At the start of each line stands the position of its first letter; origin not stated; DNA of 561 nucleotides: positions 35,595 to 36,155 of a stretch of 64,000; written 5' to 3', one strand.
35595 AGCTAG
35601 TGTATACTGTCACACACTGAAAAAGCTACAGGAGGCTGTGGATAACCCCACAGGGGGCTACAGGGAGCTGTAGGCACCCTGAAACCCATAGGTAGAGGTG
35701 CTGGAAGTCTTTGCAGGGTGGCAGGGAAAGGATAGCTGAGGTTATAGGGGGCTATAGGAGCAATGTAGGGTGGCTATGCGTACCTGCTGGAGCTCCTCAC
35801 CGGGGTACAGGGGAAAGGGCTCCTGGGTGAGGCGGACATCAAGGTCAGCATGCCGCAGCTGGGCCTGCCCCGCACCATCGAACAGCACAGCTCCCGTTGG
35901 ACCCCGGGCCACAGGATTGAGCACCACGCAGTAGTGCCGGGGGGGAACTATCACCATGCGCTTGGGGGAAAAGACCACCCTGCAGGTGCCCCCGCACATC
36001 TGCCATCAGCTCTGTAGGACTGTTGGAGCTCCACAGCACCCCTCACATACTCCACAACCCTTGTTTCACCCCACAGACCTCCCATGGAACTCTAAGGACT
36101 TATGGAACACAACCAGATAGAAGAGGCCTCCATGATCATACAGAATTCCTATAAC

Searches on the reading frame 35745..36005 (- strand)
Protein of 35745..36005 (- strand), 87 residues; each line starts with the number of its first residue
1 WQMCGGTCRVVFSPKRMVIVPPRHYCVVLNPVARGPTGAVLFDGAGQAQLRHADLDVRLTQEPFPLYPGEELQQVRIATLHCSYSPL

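Call 41: search_protein_families(library=pfam, proteins=[window:35745-36005:-], max_evalue=0.001)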
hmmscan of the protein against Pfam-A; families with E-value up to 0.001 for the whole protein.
window:35745-36005:- (87 aa): 1 family
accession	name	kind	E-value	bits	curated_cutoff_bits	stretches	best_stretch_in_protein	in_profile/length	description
PF17794.6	Vault_2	-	2.7e-22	79.5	23.6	1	17-73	1-57/60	Major Vault Protein repeat domain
